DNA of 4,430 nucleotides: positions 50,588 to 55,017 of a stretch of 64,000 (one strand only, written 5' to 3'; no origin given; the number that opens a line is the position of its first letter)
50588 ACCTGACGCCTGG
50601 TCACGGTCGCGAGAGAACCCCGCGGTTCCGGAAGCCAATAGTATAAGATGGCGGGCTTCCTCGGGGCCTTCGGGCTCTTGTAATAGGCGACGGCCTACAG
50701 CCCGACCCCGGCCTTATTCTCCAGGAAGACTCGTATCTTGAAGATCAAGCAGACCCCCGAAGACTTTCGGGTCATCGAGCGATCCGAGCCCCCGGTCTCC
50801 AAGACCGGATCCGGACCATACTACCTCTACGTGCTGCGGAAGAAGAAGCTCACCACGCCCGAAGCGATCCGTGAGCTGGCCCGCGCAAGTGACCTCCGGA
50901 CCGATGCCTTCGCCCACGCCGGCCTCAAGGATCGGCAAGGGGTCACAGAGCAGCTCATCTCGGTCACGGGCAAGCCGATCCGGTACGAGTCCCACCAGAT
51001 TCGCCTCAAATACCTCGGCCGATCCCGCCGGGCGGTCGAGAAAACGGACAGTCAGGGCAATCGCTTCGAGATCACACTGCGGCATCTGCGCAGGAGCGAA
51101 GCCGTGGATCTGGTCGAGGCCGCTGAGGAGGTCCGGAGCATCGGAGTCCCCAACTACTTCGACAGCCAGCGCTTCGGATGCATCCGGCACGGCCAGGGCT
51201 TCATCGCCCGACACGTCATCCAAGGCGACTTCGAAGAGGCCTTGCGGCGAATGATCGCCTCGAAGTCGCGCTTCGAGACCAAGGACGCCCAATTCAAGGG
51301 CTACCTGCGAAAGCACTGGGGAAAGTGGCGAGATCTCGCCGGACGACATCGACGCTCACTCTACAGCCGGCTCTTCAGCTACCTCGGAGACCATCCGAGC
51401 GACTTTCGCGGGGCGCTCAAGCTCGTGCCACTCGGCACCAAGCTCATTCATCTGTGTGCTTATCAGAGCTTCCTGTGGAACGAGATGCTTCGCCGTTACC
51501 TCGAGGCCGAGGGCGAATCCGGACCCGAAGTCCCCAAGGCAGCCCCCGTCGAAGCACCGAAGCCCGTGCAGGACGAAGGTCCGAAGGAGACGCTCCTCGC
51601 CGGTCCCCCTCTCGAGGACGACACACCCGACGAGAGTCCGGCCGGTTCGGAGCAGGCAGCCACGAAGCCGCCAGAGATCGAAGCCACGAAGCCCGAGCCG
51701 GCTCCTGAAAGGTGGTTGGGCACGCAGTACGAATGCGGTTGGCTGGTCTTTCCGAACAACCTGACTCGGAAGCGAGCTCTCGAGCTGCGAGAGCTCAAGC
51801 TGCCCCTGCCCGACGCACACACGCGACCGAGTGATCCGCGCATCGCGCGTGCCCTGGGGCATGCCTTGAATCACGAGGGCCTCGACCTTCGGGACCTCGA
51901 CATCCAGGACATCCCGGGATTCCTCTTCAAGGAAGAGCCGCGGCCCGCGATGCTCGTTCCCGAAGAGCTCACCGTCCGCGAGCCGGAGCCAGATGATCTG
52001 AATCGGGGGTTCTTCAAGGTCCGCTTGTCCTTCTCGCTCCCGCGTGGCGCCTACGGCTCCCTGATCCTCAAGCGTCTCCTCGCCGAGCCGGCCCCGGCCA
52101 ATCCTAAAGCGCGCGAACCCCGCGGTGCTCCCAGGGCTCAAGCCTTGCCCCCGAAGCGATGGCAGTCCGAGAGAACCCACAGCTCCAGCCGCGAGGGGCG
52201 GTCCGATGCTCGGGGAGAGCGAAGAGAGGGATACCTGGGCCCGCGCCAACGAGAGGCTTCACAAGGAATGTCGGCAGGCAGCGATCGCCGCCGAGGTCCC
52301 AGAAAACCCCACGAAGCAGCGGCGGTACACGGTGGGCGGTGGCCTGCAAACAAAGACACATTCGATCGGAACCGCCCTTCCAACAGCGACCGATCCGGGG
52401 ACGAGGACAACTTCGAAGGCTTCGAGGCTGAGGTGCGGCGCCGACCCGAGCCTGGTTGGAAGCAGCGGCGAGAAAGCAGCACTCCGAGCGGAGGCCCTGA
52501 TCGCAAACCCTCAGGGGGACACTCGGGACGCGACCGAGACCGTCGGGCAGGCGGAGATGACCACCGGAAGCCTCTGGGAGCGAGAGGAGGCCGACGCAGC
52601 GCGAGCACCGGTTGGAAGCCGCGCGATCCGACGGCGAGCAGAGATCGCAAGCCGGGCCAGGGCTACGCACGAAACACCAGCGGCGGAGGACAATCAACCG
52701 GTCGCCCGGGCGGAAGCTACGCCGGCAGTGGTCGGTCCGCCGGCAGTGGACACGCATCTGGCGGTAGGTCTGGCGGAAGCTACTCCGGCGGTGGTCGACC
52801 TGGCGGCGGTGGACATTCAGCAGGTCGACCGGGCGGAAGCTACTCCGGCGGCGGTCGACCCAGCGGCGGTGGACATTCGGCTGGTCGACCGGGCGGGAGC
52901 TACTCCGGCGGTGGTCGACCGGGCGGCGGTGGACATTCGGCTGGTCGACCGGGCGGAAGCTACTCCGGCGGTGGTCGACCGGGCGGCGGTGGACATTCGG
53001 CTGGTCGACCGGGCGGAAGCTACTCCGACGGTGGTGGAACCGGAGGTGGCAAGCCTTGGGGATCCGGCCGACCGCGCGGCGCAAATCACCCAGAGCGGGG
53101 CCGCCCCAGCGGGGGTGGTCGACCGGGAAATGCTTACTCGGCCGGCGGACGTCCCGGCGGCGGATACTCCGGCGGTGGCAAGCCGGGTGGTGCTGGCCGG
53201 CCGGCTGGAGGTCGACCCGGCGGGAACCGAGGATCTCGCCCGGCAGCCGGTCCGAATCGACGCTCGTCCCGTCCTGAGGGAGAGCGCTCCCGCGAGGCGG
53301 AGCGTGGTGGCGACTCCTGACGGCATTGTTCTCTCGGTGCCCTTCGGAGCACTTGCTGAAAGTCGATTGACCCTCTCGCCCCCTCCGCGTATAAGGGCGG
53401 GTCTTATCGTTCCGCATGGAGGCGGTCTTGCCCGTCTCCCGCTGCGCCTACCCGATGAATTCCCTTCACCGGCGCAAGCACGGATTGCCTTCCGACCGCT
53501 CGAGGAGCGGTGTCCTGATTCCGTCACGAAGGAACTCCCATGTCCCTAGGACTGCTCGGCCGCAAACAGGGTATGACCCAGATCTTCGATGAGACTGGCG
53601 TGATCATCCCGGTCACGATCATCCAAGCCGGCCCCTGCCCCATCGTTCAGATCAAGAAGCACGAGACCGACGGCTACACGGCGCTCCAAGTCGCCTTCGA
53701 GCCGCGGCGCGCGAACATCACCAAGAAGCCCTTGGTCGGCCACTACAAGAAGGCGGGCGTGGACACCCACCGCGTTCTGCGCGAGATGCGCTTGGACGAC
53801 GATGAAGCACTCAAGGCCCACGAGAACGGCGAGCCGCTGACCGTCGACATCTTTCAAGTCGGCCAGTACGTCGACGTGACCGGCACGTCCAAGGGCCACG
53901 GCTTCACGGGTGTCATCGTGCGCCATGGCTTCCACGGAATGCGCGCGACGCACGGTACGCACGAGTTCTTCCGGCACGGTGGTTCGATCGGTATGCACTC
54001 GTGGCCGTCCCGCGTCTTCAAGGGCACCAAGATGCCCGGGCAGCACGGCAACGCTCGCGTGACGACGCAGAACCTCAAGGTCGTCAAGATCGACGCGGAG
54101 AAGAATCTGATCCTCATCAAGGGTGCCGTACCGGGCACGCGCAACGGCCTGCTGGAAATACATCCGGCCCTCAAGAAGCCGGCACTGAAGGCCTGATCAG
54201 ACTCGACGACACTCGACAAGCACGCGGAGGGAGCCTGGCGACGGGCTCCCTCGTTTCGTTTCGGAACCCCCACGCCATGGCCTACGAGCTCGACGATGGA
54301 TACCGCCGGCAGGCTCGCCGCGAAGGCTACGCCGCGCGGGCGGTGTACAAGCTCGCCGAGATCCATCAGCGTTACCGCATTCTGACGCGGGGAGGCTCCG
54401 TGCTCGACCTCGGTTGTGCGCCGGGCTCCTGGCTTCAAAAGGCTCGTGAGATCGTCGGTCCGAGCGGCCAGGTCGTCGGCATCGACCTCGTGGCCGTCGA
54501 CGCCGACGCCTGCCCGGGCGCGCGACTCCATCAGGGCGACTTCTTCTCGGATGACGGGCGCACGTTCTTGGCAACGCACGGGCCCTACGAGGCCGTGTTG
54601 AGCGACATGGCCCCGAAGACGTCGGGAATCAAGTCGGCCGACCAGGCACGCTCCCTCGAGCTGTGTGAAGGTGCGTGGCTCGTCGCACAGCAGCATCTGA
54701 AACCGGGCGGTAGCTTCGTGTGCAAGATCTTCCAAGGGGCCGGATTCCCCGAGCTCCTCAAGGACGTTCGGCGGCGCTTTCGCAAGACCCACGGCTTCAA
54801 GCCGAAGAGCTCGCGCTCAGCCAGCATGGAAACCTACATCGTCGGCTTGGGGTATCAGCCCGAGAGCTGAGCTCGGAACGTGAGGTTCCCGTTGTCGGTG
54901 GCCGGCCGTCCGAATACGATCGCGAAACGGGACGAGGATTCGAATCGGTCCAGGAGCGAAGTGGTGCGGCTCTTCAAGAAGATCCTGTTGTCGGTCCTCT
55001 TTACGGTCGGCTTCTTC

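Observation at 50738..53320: TruD tRNA pseudouridine synthase fused to a ~420-aa eukaryote-like Gly/Arg-rich (GAR/RGG) tail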

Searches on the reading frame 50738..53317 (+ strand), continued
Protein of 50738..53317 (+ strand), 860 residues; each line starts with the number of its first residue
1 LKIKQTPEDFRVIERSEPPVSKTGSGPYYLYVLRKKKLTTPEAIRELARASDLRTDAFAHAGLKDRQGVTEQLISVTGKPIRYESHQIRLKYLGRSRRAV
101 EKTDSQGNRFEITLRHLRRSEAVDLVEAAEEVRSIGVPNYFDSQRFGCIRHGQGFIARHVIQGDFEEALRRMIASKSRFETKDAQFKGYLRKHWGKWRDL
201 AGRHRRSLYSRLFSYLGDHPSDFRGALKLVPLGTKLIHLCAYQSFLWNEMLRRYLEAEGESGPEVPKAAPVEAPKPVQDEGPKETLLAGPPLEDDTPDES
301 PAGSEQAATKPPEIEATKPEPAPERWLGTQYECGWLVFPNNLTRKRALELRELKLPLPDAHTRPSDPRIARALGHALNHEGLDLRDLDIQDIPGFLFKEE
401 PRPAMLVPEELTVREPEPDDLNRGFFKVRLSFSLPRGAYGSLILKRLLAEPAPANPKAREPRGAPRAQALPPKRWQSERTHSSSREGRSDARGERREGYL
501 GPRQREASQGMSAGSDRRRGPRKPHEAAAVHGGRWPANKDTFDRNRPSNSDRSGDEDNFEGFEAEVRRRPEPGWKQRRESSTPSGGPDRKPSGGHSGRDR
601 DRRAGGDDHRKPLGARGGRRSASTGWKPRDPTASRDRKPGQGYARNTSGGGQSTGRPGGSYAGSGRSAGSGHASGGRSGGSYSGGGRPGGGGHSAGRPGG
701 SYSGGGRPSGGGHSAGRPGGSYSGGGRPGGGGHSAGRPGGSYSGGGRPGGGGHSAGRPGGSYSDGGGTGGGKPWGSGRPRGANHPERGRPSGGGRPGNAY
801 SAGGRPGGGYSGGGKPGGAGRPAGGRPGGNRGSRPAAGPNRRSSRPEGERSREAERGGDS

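Call 55: fold_search(model_id=the predicted structure, library=pdb)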
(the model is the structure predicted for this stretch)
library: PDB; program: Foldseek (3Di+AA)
matches with E <= 10: 117; with E <= 0.001: 12
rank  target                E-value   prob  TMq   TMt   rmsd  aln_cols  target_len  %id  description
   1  1z2z_A                5.4e-23  1.00  0.38  0.71   8.9       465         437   22  Crystal Structure of the Putative tRNA pseudouridine synthase D (TruD) from Methanosarcina mazei, Northeast Structural (released 2005-04-26)
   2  5kkp                  3.7e-19  1.00  0.35  0.57   7.1       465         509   15  Crystal Structure of Human Pseudouridylate Synthase 7 (released 2016-08-17)
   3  7mzv                  1.0e-16  1.00  0.32  0.47   9.9       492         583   16  Structure of yeast pseudouridine synthase 7 (PUS7) (released 2022-02-09)
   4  1sb7_B                1.5e-15  1.00  0.27  0.62   8.7       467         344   17  Crystal structure of the E.coli pseudouridine synthase TruD (released 2004-06-29)
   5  1si7                  2.5e-15  1.00  0.26  0.61   9.5       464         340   17  Structure of E. coli tRNA psi 13 pseudouridine synthase TruD (released 2004-03-16)
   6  1szw_B                3.3e-15  1.00  0.26  0.63   8.7       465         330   17  Crystal structure of E. coli tRNA pseudouridine synthase TruD (released 2004-04-20)
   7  1szw_A                6.1e-15  1.00  0.27  0.67   9.1       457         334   17  Crystal structure of E. coli tRNA pseudouridine synthase TruD (released 2004-04-20)
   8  1sb7_A                1.2e-14  1.00  0.27  0.64   9.1       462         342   17  Crystal structure of the E.coli pseudouridine synthase TruD (released 2004-06-29)
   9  6yxx_ED               9.8e-10  1.00  0.29  0.40  14.1       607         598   12  State A of the Trypanosoma brucei mitoribosomal large subunit assembly intermediate (released 2020-10-14)
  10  6yxy_ED               1.1e-09  1.00  0.30  0.41  13.9       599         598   12  State B of the Trypanosoma brucei mitoribosomal large subunit assembly intermediate (released 2020-10-14)
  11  7aoi_XC               2.0e-09  1.00  0.29  0.41  13.8       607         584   12  Trypanosoma brucei mitochondrial ribosome large subunit assembly intermediate (released 2020-12-02)
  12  7am2_CA               1.1e-05  1.00  0.30  0.44  14.3       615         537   12  Intermediate assembly of the Large subunit from Leishmania major mitochondrial ribosome (released 2021-04-28)
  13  3b49                  4.3e-01  0.06  0.06  0.16  13.2       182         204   13  Crystal structure of an uncharacterized conserved protein from Listeria innocua (released 2007-11-13)
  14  4i69_C                5.1e-01  0.80  0.07  0.52   5.4        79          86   20  Crystal structure of the K463A mutant of the RRM domain of RNA helicase HERA from T. thermophilus (released 2013-04-24)
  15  4i69_B                7.1e-01  0.41  0.07  0.43   7.3        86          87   15  Crystal structure of the K463A mutant of the RRM domain of RNA helicase HERA from T. thermophilus (released 2013-04-24)
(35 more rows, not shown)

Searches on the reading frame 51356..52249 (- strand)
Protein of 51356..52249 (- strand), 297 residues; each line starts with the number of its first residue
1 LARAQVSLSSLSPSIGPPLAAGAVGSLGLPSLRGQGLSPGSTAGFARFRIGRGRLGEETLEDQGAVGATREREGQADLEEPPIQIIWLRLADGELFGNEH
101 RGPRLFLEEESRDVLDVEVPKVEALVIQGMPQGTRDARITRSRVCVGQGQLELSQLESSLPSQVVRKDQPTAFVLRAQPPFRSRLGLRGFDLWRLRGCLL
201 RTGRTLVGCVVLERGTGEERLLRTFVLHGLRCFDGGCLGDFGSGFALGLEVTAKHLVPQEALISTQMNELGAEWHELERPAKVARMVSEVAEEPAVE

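Call 29: search_protein_families(library=pfam, proteins=[window:51356-52249:-], max_evalue=0.01)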
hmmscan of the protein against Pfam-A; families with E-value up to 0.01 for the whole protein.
window:51356-52249:- (297 aa): 0 families

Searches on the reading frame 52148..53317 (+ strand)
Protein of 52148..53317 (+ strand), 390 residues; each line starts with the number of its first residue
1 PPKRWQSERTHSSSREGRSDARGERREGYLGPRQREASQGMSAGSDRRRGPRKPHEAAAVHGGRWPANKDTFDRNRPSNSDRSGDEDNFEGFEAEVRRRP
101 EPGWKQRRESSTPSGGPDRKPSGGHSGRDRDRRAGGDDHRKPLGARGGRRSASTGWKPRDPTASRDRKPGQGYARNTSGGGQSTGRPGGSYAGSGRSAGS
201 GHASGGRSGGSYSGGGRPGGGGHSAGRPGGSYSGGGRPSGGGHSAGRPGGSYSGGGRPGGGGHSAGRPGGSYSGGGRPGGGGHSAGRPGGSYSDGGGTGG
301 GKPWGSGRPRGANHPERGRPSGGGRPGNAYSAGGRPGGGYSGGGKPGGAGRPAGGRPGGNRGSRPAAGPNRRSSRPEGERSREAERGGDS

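Call 3: search_protein_families(library=pfam, proteins=[window:52181-53317:+], max_evalue=0.1)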
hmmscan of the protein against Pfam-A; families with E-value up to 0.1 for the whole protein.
window:52181-53317:+ (379 aa): 0 families

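Call 30: find_homologous_proteins(query=window:52148-53317:+, max_evalue=0.001)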
Query window:52148-53317:+: 8000 candidates shared short words with the query, none scored E <= 0.001.

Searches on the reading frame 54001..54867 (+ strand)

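Call 29: search_protein_families(library=pfam, proteins=[window:54001-54867:+], max_evalue=0.01)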
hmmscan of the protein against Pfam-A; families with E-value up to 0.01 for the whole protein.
window:54001-54867:+ (289 aa): 4 families
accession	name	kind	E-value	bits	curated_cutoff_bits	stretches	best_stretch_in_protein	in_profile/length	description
PF01728.25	FtsJ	-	3.6e-49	167.6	24.1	1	110-285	1-181/181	FtsJ-like methyltransferase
PF13489.12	Methyltransf_23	-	1.3e-07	32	27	1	113-179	4-65/164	Methyltransferase domain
PF13847.12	Methyltransf_31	-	7.4e-06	26.1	27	1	130-163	3-36/145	Methyltransferase domain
PF13649.12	Methyltransf_25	-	0.00017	22.7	27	1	134-201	1-70/97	Methyltransferase domain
